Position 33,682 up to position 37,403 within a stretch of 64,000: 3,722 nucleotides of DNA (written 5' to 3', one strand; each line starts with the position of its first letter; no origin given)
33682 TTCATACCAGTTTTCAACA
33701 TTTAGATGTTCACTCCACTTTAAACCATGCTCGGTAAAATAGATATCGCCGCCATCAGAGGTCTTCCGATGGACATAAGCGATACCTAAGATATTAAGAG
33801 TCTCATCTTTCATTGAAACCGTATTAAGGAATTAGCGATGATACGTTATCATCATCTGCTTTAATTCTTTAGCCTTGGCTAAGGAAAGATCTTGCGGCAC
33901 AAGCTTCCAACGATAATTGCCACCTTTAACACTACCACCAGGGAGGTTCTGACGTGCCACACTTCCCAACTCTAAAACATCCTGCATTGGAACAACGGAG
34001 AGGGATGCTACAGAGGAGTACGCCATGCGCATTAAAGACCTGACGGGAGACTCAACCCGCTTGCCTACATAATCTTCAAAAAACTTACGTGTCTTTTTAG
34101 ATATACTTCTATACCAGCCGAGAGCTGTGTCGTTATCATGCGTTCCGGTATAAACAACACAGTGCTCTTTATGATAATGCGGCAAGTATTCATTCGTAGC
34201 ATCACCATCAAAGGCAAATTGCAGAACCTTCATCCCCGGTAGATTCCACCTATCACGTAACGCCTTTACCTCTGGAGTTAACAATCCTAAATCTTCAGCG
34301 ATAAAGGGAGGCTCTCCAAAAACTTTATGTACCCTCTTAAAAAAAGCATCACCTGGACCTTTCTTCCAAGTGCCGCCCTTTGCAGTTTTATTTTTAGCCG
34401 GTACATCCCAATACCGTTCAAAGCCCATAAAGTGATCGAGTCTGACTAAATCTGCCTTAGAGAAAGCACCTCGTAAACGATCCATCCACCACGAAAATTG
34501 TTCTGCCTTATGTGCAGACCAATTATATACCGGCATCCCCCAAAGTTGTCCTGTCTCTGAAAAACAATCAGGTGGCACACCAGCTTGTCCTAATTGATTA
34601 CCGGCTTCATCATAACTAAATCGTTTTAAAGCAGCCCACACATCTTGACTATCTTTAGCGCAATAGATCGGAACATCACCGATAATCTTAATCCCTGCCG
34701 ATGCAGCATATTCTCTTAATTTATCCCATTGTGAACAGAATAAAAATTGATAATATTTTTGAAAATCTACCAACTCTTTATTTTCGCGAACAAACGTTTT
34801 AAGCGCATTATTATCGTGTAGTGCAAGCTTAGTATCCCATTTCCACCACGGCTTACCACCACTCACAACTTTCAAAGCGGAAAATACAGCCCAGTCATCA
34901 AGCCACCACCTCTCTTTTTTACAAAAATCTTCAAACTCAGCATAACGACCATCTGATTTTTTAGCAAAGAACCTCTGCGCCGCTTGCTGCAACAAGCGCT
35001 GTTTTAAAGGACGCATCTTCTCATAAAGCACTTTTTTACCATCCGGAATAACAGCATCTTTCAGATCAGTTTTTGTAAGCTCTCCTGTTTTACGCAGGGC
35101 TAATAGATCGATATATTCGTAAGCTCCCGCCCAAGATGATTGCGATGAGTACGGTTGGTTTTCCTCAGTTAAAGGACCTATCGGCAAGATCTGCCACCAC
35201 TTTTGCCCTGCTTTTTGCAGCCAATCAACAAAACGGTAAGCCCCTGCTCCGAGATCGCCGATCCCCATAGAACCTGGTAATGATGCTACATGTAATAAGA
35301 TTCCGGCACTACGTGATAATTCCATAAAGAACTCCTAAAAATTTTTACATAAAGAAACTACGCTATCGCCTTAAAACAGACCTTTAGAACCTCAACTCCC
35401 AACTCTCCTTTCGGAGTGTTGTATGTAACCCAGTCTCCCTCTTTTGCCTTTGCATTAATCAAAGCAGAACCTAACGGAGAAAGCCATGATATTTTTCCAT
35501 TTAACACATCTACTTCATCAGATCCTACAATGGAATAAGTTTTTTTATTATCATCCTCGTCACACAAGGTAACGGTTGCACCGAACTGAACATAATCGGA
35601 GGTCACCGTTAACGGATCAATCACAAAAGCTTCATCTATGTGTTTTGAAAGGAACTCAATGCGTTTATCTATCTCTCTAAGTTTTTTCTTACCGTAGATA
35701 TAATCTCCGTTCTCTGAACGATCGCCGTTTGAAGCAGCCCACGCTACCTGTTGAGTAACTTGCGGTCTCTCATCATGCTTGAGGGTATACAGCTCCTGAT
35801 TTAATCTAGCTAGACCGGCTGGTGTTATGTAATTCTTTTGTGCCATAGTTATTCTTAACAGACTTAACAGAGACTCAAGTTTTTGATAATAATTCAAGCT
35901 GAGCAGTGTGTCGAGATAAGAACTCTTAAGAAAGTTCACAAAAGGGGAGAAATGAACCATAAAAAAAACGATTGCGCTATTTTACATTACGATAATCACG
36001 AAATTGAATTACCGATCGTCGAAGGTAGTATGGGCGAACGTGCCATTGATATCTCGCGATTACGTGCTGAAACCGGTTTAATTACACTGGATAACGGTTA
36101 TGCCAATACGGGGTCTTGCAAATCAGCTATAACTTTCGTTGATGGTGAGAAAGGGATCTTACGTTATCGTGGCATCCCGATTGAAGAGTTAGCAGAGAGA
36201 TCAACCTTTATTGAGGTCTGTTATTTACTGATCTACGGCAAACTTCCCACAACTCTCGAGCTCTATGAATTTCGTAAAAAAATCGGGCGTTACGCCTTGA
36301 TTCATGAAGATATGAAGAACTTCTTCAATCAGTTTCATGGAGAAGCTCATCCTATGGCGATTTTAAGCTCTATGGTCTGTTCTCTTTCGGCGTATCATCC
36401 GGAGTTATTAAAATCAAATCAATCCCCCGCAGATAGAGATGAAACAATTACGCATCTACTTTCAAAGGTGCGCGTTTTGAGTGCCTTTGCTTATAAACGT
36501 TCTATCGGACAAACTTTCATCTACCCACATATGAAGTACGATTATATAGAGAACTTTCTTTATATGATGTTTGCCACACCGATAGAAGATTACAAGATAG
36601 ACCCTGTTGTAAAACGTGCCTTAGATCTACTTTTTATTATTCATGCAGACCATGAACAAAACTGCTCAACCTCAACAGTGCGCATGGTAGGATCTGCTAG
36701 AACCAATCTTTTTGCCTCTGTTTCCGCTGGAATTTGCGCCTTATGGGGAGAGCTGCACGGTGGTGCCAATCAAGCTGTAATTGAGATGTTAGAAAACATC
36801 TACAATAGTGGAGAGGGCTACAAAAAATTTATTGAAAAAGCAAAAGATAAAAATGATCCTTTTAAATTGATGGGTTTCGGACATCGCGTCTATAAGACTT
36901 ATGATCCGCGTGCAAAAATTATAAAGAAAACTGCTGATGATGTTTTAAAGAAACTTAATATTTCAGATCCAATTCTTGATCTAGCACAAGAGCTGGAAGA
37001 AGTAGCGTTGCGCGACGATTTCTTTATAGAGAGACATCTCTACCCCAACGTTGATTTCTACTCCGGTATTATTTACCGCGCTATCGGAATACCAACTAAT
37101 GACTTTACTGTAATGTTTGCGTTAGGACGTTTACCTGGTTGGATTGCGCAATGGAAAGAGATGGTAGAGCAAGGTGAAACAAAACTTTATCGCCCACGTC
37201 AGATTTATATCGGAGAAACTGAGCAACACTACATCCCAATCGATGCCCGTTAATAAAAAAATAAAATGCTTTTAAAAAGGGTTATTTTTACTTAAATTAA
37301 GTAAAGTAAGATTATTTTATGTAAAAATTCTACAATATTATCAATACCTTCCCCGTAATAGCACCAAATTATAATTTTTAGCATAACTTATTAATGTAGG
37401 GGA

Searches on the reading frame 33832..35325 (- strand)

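Call 71: search_protein_families(library=pfam, proteins=[window:33832-35325:-], max_evalue=0.00001)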
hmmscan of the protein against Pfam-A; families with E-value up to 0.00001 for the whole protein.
window:33832-35325:- (497 aa): 1 family
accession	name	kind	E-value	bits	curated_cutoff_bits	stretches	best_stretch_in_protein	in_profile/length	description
PF02446.23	Glyco_hydro_77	-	5.8e-159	530.3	25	1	11-479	1-463/465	4-alpha-glucanotransferase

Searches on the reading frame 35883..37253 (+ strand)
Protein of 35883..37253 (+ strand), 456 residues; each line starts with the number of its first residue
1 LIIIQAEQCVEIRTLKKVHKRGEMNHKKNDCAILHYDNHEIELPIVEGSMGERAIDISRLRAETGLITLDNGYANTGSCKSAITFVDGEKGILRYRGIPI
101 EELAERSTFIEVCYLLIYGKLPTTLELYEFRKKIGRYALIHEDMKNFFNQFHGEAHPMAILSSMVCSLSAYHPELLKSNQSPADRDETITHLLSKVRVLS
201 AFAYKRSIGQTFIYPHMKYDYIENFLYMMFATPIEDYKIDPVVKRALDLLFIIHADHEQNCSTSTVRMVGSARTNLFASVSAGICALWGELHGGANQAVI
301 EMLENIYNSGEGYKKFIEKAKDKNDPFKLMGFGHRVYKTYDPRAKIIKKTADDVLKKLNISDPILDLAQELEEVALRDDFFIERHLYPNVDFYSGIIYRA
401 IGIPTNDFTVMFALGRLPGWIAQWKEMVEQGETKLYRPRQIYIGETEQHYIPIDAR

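Call 71: search_protein_families(library=pfam, proteins=[window:35883-37253:+], max_evalue=0.00001)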
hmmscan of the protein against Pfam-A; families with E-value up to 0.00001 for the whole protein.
window:35883-37253:+ (456 aa): 1 family
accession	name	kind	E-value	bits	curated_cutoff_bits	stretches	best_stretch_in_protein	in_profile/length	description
PF00285.26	Citrate_synt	-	4.9e-133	444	27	1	72-439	1-357/357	Citrate synthase, C-terminal domain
